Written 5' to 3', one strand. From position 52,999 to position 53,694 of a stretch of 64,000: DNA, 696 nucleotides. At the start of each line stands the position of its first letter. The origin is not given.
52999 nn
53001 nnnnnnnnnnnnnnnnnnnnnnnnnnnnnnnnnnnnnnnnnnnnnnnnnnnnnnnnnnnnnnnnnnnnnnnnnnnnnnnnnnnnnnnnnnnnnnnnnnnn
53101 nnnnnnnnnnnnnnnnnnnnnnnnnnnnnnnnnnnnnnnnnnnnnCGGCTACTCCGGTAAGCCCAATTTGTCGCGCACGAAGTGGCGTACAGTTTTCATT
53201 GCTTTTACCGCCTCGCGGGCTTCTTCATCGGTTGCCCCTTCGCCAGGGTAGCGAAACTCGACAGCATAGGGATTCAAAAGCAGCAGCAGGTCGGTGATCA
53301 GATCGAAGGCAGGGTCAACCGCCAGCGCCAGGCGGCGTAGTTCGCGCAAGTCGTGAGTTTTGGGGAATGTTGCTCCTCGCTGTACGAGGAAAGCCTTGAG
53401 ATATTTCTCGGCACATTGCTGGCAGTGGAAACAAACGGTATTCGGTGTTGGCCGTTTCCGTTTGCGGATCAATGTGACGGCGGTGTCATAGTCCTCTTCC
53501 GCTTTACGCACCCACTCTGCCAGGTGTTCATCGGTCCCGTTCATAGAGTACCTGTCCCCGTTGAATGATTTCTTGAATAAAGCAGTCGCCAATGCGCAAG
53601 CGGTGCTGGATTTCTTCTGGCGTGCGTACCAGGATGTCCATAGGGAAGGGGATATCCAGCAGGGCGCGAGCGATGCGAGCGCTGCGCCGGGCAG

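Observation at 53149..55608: HEPN-MNT toxin-antitoxin-like pair translationally coupled to recJ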

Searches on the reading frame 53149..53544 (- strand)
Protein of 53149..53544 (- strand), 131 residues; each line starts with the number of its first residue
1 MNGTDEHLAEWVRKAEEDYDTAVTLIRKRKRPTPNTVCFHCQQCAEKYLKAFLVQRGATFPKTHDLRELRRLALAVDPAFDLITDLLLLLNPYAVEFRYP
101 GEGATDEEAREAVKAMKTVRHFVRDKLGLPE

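Call 3: search_protein_families(library=pfam, proteins=[window:53149-53544:-], max_evalue=0.01)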
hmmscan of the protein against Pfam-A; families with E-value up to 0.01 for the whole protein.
window:53149-53544:- (131 aa): 1 family
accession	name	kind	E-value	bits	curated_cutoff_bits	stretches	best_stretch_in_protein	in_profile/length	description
PF05168.19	HEPN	-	7.3e-27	94.3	22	1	10-125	3-116/117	HEPN domain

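Call 4: search_protein_families(library=ncbifam, proteins=[window:53149-53544:-], max_evalue=0.01)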
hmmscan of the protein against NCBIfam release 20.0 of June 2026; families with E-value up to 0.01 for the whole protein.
window:53149-53544:- (131 aa): 0 families

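Call 5: search_protein_families(library=padloc, proteins=[window:53149-53544:-], max_evalue=0.01)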
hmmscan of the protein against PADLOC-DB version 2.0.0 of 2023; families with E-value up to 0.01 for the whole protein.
window:53149-53544:- (131 aa): 0 families

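Call 14: search_solved_structures(query=window:53149-53544:-, max_evalue=1, show_alignments=3)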
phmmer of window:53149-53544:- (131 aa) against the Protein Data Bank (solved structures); distinct sequences matched with E-value up to 1: 9.
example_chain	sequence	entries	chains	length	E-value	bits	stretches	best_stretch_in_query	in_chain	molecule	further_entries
4q7l_A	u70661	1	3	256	0.0081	19.3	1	50-124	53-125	Uncharacterized ABC transporter ATP-binding protein TM_0288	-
4q7m_B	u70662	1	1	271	0.0092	19.2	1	50-124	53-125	Uncharacterized ABC transporter ATP-binding protein TM_0288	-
1wol_A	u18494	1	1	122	0.012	18.8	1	8-100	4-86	122aa long conserved hypothetical protein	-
6qv0_B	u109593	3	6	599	0.03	17.5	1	50-124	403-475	Uncharacterized ABC transporter ATP-binding protein TM_0288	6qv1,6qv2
3qf4_B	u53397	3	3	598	0.031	17.5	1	50-124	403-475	Uncharacterized ABC transporter ATP-binding protein TM_0288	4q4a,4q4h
4q4j_B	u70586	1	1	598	0.031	17.5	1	50-124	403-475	Uncharacterized ABC transporter ATP-binding protein TM_0288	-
6quz_B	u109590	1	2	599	0.031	17.5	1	50-124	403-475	Uncharacterized ABC transporter ATP-binding protein TM_0288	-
1ufb_A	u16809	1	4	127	0.05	16.8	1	37-110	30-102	TT1696 protein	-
9oox_L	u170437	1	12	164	0.64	13.2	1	20-70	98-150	ring interacting pore 1 (Rip1)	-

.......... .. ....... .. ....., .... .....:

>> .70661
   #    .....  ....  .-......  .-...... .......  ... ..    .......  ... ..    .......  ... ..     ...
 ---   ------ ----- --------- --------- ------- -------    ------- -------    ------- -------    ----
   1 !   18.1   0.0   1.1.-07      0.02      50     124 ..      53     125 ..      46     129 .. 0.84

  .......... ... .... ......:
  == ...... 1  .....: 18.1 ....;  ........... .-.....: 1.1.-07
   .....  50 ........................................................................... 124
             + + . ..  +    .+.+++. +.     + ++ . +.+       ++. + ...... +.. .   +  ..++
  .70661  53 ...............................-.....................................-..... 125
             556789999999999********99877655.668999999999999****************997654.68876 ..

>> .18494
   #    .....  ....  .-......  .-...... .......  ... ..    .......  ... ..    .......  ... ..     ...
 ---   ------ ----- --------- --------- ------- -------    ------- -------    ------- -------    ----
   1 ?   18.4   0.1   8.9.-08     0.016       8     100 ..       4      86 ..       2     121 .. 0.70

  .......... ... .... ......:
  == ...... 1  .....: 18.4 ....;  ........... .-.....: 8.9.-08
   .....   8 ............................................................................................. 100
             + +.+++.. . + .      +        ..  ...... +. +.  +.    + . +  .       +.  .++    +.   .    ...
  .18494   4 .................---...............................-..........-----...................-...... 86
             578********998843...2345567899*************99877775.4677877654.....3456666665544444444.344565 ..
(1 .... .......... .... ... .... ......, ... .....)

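Call 16: find_homologous_proteins(query=window:53149-53544:-, max_evalue=0.00001)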
Query window:53149-53544:- (131 aa): 2520 proteins with E <= 0.00001 among 2565 candidates; the best 120 are listed.
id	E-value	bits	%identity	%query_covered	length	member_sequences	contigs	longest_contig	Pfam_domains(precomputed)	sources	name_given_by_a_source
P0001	2.4e-72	259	89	100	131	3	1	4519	PF05168.20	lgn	-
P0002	5.2e-66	238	82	100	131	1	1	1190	PF05168.20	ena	-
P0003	2.1e-63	230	80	100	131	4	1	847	PF05168.20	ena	-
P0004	2.8e-63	229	80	98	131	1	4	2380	PF05168.20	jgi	jgi:HEPN domain-containing protein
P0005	4.5e-63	229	80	100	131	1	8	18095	PF05168.20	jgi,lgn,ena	jgi:HEPN domain-containing protein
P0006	1.7e-62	227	79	100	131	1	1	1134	PF05168.20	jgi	-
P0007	1.7e-62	227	79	100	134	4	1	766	PF05168.20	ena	-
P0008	4.9e-62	225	79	100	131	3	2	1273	PF05168.20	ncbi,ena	-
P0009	1.0e-61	224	79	100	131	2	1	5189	PF05168.20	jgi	-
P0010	1.9e-61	224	79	100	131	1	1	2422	PF05168.20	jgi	jgi:HEPN domain-containing protein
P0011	2.1e-61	223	79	100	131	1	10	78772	PF05168.20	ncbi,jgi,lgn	-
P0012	2.6e-59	217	75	100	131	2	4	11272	PF05168.20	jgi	jgi:HEPN domain-containing protein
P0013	9.2e-58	212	73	100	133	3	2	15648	PF05168.20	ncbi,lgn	-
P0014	1.0e-57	211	74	100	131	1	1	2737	PF05168.20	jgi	jgi:HEPN domain-containing protein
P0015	1.0e-57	211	73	96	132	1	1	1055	PF05168.20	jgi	jgi:HEPN domain-containing protein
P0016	3.9e-57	210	77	98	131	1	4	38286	PF05168.20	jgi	jgi:HEPN domain-containing protein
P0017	4.5e-57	209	78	96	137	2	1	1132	PF05168.20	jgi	jgi:HEPN domain-containing protein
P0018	6.5e-57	209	74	96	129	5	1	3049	PF05168.20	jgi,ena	-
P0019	5.0e-56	206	73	98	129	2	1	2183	PF05168.20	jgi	jgi:HEPN domain-containing protein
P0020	6.3e-56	206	71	98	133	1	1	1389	PF05168.20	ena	-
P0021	9.7e-56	205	70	100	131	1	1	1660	PF05168.20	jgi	jgi:HEPN domain-containing protein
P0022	1.5e-55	204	73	98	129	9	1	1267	PF05168.20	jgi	jgi:HEPN domain-containing protein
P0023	3.9e-55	203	72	98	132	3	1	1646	PF05168.20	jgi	-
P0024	4.2e-55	203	73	100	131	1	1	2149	PF05168.20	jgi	jgi:HEPN domain-containing protein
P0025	4.6e-55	203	71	96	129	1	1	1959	PF05168.20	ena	-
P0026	5.8e-55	203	72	100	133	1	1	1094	PF05168.20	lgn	-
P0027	6.3e-55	202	70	96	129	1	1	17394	PF05168.20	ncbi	ncbi:MAG: HEPN domain-containing protein [Anaerolineae bacterium]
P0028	7.2e-55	202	71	96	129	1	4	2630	PF05168.20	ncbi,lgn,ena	-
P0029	4.6e-54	200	71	96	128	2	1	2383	PF05168.20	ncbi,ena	-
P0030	1.0e-53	199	70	96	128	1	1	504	PF05168.20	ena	-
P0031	3.2e-53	197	71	100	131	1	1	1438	PF05168.20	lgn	-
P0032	1.3e-52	195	72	95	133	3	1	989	PF05168.20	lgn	-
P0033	6.9e-51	189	72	95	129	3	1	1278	PF05168.20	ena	-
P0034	9.1e-51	189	70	96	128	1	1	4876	PF05168.20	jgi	jgi:HEPN domain-containing protein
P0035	1.1e-50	189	75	90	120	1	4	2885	PF05168.20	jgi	-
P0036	1.5e-50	188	66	98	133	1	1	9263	PF05168.20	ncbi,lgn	-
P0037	2.5e-50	188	71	95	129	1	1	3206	PF05168.20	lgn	-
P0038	2.9e-50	187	68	98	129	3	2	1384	PF05168.20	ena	-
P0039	3.4e-50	187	70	92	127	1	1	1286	PF05168.20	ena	-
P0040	7.9e-50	186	70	95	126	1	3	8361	PF05168.20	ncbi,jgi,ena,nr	ncbi:MAG TPA: HEPN domain-containing protein [Chloroflexi bacterium]|nr:MAG: hypothetical protein B6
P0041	1.1e-49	186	70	95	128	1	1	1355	PF05168.20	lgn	-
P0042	2.0e-49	185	68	96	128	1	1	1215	PF05168.20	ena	-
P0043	2.1e-49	185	70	94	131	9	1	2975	PF05168.20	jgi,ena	-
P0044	2.2e-49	185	67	96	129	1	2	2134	PF05168.20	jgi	jgi:HEPN domain-containing protein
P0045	3.5e-49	184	69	95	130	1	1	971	PF05168.20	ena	-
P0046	3.8e-49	184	66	95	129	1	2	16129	PF05168.20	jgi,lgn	jgi:HEPN domain-containing protein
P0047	4.0e-49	184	67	96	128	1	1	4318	PF05168.20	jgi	jgi:HEPN domain-containing protein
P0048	9.3e-49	182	66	95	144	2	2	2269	PF05168.20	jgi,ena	-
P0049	1.5e-48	182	68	95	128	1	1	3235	PF05168.20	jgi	jgi:HEPN domain-containing protein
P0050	2.2e-48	181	66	95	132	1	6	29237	PF05168.20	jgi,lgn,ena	-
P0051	4.8e-48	180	67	95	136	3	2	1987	PF05168.20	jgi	jgi:HEPN domain-containing protein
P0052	5.4e-48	180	66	95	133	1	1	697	PF05168.20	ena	-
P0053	8.1e-48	179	66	95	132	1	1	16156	PF05168.20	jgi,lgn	jgi:HEPN domain-containing protein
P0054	1.7e-47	178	68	95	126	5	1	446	PF05168.20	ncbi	-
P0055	1.8e-47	178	64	95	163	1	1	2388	PF05168.20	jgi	jgi:HEPN domain-containing protein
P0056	1.9e-47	178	68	95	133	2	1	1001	PF05168.20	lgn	-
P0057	2.0e-47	178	64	95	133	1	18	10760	PF05168.20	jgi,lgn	jgi:HEPN domain-containing protein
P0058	2.1e-47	178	64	92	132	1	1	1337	PF05168.20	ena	-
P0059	4.7e-47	177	67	96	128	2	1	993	PF05168.20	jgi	jgi:HEPN domain-containing protein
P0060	5.2e-47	177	63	97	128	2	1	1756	PF05168.20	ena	-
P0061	5.6e-47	177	75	83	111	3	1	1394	PF05168.20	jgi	jgi:HEPN domain-containing protein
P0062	6.8e-47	176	67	95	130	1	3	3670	PF05168.20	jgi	jgi:HEPN domain-containing protein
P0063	7.5e-47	176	66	96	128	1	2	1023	PF05168.20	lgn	-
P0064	1.1e-46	176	64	97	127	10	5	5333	PF05168.20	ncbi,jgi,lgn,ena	jgi:HEPN domain-containing protein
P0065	1.1e-46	176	64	95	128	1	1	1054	PF05168.20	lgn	-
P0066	1.3e-46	176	64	92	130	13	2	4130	PF05168.20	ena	-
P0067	2.1e-46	175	63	96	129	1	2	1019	PF05168.20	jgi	jgi:HEPN domain-containing protein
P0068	3.1e-46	174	65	96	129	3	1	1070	PF05168.20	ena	-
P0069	4.2e-46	174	63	100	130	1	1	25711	PF05168.20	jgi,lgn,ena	-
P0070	4.8e-46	174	65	95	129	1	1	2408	PF05168.20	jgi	jgi:HEPN domain-containing protein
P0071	5.4e-46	174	63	95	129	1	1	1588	PF05168.20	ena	-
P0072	6.4e-46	173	65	95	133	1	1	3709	PF05168.20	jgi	jgi:HEPN domain-containing protein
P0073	7.0e-46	173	73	82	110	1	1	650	PF05168.20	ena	-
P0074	9.4e-46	173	62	95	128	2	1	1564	PF05168.20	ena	-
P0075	1.1e-45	173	66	96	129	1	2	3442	PF05168.20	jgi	jgi:HEPN domain-containing protein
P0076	1.6e-45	172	62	93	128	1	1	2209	PF05168.20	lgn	-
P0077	2.0e-45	172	65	93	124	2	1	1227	PF05168.20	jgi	jgi:HEPN domain-containing protein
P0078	2.0e-45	172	63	97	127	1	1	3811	PF05168.20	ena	-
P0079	2.3e-45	171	64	96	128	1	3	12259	PF05168.20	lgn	-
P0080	3.8e-45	171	60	96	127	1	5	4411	PF05168.20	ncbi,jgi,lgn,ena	jgi:HEPN domain-containing protein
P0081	4.9e-45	170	64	94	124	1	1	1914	PF05168.20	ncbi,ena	-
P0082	6.6e-45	170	61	98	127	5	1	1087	PF05168.20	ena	-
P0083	1.3e-44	169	63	98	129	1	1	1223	PF05168.20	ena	-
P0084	2.3e-44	168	63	98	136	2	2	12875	PF05168.20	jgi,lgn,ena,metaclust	metaclust:\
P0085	2.3e-44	168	63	92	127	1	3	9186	PF05168.20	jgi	jgi:HEPN domain-containing protein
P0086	2.5e-44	168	66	92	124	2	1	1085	PF05168.20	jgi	-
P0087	2.7e-44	168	61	96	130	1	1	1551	PF05168.20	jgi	-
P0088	3.5e-44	168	62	97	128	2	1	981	PF05168.20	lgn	-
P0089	4.0e-44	167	60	96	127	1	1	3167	PF05168.20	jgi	jgi:HEPN domain-containing protein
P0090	5.5e-44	167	66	95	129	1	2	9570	PF05168.20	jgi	jgi:HEPN domain-containing protein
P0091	1.3e-43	166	64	88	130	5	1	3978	PF05168.20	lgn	-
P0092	1.9e-43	165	59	96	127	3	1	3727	PF05168.20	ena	-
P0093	2.2e-43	165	58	95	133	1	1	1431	PF05168.20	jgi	jgi:HEPN domain-containing protein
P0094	2.6e-43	165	60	96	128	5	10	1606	PF05168.20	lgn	-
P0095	4.3e-43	164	61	96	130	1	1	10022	PF05168.20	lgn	-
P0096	4.9e-43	164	60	95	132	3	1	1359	PF05168.20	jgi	jgi:HEPN domain-containing protein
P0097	5.1e-43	164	61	98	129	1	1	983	PF05168.20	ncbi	-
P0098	1.8e-42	162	60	96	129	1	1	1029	PF05168.20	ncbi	-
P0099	1.8e-42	162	65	93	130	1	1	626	PF05168.20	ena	-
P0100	3.8e-42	161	61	92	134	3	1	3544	PF05168.20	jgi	-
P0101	2.6e-41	158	67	84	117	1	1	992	PF05168.20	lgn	-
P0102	3.2e-41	158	59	96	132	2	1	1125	PF05168.20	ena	-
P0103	4.4e-41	158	62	93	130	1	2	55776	PF05168.20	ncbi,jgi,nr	ncbi:MAG: HEPN domain-containing protein [Anaerolineae bacterium]|jgi:HEPN domain-containing protein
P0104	7.2e-41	157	58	98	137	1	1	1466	PF05168.20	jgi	jgi:HEPN domain-containing protein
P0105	4.8e-40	154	62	92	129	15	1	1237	PF05168.20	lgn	-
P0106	6.0e-40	154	58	96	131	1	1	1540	PF05168.20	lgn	-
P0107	7.8e-40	154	60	95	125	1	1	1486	PF05168.20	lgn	-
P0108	8.7e-40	153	62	92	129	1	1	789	PF05168.20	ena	-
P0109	1.9e-39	152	62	90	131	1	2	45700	PF05168.20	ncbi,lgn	-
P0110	2.0e-39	152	59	91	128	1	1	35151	PF05168.20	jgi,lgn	jgi:HEPN domain-containing protein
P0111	4.0e-39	151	59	95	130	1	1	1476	PF05168.20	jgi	jgi:HEPN domain-containing protein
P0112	4.2e-39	151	59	93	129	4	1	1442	PF05168.20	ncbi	-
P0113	4.4e-39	151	57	93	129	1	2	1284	PF05168.20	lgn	-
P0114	6.3e-39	151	59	95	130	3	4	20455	PF05168.20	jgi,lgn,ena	-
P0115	7.4e-39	150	60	92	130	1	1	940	PF05168.20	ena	-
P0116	1.4e-38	150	71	79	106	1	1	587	PF05168.20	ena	-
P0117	1.6e-38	149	57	95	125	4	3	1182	PF05168.20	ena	-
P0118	2.5e-38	149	57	95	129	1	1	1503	PF05168.20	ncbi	-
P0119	2.7e-38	149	60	94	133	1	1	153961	PF05168.20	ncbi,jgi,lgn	-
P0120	2.8e-38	149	56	95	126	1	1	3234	PF05168.20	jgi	-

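Call 17: find_encoding_contigs(protein=P0001, flank=5000, max_places=4)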
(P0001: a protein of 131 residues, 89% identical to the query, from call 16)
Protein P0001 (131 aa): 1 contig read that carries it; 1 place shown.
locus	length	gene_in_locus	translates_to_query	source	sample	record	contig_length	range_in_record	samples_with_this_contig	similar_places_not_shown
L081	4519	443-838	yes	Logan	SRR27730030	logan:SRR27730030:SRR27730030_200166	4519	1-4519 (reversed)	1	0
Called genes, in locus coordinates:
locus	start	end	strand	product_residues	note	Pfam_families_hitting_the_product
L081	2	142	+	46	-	?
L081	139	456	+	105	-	PF01909:NTP_transf_2, PF18765:Polbeta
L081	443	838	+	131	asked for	PF05168:HEPN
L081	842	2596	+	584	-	-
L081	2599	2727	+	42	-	-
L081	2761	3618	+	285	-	PF12838:Fer4_7 (faint), PF13187:Fer4_9 (faint), PF14697:Fer4_21 (faint), PF12837:Fer4_6 (faint), PF00037:Fer4 (faint), PF12801:Fer4_5, PF13237:Fer4_10 (weak)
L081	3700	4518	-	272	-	?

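Call 18: find_encoding_contigs(protein=P0005, flank=5000, max_places=6)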
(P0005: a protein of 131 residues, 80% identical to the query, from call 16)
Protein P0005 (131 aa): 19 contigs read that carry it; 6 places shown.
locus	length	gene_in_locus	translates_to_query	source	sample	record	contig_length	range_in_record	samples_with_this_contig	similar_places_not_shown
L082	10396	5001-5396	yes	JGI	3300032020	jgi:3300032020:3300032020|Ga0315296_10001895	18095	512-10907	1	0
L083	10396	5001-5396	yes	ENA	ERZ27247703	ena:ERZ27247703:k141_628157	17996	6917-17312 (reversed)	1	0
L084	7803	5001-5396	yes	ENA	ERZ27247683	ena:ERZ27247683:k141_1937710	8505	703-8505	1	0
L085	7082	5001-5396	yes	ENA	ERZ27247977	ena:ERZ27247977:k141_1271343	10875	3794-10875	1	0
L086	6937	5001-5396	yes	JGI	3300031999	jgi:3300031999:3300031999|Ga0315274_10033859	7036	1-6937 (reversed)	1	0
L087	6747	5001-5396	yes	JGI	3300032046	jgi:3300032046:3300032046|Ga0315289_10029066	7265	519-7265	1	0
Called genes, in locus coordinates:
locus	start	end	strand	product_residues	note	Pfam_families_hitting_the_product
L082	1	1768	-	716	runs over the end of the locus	PF02730:AFOR_N, PF01314:AFOR_C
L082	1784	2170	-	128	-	PF12838:Fer4_7 (weak), PF13187:Fer4_9, PF13247:Fer4_11 (weak), PF13237:Fer4_10 (weak), PF14697:Fer4_21 (weak), PF12838:Fer4_7, PF13187:Fer4_9 (weak), PF13237:Fer4_10, +10 more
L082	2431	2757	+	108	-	PF09685:MamF_MmsF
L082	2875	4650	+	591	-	PF01368:DHH, PF02272:DHHA1 (weak), PF17768:RecJ_OB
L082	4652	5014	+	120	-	PF01909:NTP_transf_2, PF18765:Polbeta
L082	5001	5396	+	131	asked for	PF05168:HEPN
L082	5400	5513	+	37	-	-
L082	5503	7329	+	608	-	-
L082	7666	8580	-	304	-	PF01569:PAP2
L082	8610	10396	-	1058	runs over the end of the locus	PF01055:Glyco_hydro_31_2nd, PF21365:Glyco_hydro_31_3rd, PF17137:DUF5110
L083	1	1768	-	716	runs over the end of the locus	PF02730:AFOR_N, PF01314:AFOR_C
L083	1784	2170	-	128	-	PF12838:Fer4_7 (weak), PF13187:Fer4_9, PF13247:Fer4_11 (weak), PF13237:Fer4_10 (weak), PF14697:Fer4_21 (weak), PF12838:Fer4_7, PF13187:Fer4_9 (weak), PF13237:Fer4_10, +10 more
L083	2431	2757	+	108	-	PF09685:MamF_MmsF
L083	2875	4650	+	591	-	PF01368:DHH, PF02272:DHHA1 (weak), PF17768:RecJ_OB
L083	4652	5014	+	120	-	PF01909:NTP_transf_2, PF18765:Polbeta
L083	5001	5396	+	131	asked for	PF05168:HEPN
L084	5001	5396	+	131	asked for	PF05168:HEPN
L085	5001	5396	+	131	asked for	PF05168:HEPN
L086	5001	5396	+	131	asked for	PF05168:HEPN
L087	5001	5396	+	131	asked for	PF05168:HEPN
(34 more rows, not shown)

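Call 19: find_encoding_contigs(protein=P0011, flank=5000, max_places=6)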
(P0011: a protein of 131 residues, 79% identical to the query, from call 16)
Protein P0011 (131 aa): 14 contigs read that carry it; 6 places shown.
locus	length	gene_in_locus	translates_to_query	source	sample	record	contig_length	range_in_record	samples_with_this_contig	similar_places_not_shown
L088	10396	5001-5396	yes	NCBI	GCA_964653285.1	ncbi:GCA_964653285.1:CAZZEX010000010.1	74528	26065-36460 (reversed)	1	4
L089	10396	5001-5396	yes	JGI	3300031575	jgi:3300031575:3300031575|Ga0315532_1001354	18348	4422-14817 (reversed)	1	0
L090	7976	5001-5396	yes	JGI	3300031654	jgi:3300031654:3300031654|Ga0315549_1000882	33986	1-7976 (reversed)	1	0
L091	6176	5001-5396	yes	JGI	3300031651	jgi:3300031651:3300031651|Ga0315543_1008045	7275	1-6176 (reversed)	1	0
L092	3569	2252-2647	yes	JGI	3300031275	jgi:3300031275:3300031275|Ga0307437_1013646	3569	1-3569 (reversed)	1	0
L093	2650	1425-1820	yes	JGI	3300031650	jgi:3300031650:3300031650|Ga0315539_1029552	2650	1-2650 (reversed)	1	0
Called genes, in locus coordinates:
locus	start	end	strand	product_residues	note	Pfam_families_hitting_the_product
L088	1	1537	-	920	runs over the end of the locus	PF13191:AAA_16, PF07721:TPR_4 (faint), PF25873:WHD_MalT, PF07719:TPR_2 (faint), PF13181:TPR_8 (faint), PF17874:TPR_MalT, PF13424:TPR_12, PF00196:GerE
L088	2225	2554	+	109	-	PF09685:MamF_MmsF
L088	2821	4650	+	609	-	PF01368:DHH, PF02272:DHHA1, PF17768:RecJ_OB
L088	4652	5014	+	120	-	PF01909:NTP_transf_2, PF18765:Polbeta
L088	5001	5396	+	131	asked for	PF05168:HEPN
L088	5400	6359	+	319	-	PF01073:3Beta_HSD, PF01370:Epimerase, PF02719:Polysacc_synt_2, PF04321:RmlD_sub_bind, PF05368:NmrA (weak), PF08659:KR (weak), PF13460:NAD_binding_10, PF16363:GDP_Man_Dehyd, +1 more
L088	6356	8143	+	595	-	-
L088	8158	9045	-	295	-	PF01569:PAP2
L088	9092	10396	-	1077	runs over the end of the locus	PF01055:Glyco_hydro_31_2nd, PF21365:Glyco_hydro_31_3rd, PF17137:DUF5110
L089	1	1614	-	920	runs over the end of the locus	PF13191:AAA_16, PF07721:TPR_4 (faint), PF25873:WHD_MalT, PF07719:TPR_2 (faint), PF13181:TPR_8 (faint), PF17874:TPR_MalT, PF13424:TPR_12, PF00196:GerE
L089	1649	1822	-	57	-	-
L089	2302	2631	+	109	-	PF09685:MamF_MmsF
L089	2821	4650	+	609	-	PF01368:DHH, PF02272:DHHA1, PF17768:RecJ_OB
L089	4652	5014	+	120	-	PF01909:NTP_transf_2, PF18765:Polbeta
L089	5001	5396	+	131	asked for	PF05168:HEPN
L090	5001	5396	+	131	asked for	PF05168:HEPN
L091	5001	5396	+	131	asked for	PF05168:HEPN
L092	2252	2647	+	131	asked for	PF05168:HEPN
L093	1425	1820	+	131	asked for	PF05168:HEPN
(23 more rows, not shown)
